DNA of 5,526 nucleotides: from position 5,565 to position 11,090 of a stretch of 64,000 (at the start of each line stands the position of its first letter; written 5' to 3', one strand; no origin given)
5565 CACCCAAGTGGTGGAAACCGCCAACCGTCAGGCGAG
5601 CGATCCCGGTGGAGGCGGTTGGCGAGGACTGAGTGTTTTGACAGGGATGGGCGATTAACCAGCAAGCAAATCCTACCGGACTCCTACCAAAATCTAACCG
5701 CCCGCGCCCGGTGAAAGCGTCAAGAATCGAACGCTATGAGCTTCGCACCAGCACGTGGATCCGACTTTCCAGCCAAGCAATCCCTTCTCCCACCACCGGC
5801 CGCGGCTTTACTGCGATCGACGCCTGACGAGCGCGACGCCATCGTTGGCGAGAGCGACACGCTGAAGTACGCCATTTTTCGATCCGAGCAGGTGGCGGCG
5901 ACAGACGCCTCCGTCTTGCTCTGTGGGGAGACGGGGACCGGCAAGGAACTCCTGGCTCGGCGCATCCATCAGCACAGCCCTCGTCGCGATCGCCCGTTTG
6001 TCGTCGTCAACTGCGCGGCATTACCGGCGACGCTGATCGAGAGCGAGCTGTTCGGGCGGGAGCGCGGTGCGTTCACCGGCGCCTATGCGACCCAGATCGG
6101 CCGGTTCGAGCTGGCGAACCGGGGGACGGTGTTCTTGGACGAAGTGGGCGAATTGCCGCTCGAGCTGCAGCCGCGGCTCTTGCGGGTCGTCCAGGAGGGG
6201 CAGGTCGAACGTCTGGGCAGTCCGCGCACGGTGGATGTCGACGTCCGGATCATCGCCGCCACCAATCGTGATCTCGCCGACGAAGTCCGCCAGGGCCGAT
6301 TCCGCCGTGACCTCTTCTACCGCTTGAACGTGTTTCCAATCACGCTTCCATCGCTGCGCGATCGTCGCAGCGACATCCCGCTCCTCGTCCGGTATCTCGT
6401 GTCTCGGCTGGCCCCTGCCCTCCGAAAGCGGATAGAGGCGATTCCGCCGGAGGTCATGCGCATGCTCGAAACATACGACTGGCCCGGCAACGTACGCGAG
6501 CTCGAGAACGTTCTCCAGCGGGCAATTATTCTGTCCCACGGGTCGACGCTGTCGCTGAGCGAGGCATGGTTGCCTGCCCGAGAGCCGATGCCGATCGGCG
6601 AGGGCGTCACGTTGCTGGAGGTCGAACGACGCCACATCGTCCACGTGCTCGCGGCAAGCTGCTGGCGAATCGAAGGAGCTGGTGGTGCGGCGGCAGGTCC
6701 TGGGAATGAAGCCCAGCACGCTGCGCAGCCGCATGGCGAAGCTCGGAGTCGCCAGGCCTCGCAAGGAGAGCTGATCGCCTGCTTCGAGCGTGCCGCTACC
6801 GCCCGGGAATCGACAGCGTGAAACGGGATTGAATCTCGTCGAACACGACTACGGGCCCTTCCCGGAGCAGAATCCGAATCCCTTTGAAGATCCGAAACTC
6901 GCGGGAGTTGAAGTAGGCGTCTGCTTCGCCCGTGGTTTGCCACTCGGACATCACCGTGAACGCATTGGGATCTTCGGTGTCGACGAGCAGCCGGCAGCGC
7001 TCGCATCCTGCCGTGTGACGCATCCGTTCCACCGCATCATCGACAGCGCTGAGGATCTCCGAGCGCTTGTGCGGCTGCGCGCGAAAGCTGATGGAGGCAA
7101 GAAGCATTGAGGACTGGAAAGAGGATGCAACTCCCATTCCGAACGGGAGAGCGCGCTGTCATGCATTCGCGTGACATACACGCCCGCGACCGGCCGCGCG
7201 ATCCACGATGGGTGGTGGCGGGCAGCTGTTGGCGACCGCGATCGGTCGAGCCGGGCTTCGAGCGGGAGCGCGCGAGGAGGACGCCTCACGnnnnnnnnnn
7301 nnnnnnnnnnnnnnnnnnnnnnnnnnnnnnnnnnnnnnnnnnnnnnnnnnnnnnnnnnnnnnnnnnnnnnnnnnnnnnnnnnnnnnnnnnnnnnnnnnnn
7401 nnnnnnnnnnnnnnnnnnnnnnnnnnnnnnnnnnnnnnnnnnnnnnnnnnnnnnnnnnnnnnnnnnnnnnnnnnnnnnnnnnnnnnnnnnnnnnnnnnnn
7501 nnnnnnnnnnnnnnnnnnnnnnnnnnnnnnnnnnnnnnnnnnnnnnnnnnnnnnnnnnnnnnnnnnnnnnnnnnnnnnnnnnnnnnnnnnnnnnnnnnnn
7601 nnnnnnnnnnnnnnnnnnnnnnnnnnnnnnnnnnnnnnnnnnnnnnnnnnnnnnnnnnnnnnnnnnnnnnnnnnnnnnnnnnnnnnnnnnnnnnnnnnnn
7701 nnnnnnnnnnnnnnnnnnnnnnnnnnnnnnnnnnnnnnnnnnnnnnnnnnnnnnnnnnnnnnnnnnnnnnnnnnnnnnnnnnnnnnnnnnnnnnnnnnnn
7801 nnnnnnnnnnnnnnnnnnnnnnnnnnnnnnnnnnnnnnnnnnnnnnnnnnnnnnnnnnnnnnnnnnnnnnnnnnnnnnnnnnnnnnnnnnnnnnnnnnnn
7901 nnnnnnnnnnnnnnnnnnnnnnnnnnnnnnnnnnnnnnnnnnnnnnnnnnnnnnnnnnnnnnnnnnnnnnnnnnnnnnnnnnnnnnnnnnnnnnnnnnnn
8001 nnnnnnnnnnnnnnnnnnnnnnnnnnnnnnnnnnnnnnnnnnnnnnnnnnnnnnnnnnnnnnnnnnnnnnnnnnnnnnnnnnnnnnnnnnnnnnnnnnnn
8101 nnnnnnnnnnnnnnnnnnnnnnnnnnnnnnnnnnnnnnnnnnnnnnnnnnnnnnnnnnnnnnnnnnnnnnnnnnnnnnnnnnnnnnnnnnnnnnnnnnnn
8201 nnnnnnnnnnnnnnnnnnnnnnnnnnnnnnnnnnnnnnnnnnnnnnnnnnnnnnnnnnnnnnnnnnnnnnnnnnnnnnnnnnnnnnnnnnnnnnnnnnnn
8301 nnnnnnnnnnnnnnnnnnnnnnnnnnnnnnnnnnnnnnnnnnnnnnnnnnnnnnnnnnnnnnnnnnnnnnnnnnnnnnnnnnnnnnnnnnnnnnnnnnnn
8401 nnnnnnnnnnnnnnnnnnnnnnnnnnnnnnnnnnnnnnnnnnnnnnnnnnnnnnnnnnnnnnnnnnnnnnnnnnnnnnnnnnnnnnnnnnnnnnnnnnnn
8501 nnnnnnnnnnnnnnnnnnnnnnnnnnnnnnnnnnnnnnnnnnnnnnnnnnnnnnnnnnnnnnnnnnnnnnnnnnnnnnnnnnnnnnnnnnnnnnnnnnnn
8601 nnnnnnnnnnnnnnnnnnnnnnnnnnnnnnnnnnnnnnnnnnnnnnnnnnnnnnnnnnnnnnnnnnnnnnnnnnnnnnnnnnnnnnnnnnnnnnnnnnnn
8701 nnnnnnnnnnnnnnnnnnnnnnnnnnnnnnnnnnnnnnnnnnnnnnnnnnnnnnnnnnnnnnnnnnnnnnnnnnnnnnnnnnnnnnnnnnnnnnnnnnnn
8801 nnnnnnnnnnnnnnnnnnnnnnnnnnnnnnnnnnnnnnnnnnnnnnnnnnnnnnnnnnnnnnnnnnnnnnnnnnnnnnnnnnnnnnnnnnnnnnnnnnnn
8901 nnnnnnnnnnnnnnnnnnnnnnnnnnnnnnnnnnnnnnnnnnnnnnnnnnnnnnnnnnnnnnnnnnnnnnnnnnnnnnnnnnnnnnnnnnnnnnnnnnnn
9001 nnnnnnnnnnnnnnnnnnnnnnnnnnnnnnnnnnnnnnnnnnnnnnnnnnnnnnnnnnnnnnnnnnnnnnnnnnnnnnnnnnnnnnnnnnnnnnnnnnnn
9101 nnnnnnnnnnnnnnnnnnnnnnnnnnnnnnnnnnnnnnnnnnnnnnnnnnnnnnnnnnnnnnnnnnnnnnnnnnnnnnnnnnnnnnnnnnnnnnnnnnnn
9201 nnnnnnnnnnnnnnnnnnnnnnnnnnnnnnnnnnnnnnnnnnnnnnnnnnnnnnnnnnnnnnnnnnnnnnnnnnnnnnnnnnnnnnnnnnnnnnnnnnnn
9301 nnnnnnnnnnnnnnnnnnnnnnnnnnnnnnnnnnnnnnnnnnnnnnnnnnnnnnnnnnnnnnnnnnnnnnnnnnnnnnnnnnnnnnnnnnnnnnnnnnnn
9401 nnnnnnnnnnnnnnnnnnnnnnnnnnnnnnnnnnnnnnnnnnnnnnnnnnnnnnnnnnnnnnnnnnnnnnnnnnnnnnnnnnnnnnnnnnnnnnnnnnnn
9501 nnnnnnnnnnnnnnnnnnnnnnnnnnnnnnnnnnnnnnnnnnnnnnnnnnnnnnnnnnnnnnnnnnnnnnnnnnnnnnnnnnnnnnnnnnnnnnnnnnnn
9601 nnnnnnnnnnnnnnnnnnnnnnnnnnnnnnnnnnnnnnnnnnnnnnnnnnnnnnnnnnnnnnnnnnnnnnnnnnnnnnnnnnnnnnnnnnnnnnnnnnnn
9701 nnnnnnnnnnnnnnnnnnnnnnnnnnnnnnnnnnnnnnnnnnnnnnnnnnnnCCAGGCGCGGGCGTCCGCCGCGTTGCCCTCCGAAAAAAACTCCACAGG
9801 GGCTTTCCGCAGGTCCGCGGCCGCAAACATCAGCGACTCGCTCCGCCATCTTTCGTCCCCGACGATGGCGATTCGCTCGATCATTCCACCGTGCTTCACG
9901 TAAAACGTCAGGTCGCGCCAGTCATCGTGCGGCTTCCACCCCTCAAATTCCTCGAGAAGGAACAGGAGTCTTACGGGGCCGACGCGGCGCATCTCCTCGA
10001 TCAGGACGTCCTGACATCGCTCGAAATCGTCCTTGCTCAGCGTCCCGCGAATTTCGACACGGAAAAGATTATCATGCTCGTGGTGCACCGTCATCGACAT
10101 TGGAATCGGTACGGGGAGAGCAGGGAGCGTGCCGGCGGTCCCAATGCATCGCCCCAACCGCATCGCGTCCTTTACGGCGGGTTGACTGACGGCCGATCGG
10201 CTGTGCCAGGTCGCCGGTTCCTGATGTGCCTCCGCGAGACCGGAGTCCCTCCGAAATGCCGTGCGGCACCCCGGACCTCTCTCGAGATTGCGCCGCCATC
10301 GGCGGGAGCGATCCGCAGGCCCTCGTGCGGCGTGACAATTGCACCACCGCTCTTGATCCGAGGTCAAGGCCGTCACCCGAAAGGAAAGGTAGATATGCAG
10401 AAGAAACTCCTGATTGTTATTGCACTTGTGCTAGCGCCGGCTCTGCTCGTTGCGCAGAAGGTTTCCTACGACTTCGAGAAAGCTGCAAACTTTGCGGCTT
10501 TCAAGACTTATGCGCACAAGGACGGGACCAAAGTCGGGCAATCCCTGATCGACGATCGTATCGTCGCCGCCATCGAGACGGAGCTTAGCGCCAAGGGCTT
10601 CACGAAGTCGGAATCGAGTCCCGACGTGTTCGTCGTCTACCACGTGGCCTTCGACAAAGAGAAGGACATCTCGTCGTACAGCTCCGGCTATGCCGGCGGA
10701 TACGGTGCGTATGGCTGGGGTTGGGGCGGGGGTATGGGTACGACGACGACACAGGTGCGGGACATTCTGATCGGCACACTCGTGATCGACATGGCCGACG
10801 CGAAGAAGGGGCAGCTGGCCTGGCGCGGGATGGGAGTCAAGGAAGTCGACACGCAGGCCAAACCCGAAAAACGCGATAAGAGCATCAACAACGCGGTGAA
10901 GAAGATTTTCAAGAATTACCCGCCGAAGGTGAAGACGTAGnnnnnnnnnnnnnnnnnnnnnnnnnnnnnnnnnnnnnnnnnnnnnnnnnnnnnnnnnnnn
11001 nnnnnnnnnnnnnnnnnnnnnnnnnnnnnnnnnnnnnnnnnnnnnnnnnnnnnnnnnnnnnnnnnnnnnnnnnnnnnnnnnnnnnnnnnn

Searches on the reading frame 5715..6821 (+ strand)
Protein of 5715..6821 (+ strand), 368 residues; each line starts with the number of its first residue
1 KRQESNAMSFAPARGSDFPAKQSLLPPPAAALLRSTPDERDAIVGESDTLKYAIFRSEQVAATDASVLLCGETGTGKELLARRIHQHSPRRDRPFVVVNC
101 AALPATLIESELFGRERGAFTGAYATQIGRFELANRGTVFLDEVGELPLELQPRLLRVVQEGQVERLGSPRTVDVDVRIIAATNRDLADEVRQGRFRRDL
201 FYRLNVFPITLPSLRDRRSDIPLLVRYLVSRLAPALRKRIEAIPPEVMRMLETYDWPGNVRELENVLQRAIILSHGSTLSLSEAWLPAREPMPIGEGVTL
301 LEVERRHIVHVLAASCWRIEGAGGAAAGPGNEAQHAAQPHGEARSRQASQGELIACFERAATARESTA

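Call 25: search_protein_families(library=pfam, proteins=[window:5715-6821:+], max_evalue=0.0001)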
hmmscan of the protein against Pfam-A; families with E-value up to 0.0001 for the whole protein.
window:5715-6821:+ (368 aa): 7 families
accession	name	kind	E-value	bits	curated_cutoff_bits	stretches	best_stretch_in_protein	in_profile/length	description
PF00158.32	Sigma54_activat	-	6e-70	234.7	20.2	1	43-209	1-167/168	Sigma-54 interaction domain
PF25601.1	AAA_lid_14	-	2.9e-23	81.9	27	1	215-282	1-68/87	AAA+ ATPase lid domain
PF14532.12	Sigma54_activ_2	-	4e-15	56.7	25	1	56-214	13-138/138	Sigma-54 interaction domain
PF07728.20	AAA_5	-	3.8e-07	30.6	22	1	67-185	2-123/139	AAA domain (dynein-related subfamily)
PF01078.27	Mg_chelatase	-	9e-06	25.7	20.3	0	61-87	19-45/207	Magnesium chelatase, subunit ChlI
PF07724.20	AAA_2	-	1.4e-05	25.7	27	1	65-214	4-137/166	AAA domain (Cdc48 subfamily)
PF00004.35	AAA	-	1.9e-05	25.5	21.2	1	67-201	1-128/131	ATPase family associated with various cellular activities (AAA)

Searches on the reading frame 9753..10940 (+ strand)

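Call 25: search_protein_families(library=pfam, proteins=[window:9753-10940:+], max_evalue=0.0001)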
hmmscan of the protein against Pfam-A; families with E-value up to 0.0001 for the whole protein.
window:9753-10940:+ (395 aa): 1 family
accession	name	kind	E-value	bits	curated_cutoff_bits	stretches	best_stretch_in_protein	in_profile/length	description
PF13590.11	DUF4136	-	6.1e-39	134.3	32.8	1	237-391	1-152/152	Domain of unknown function (DUF4136)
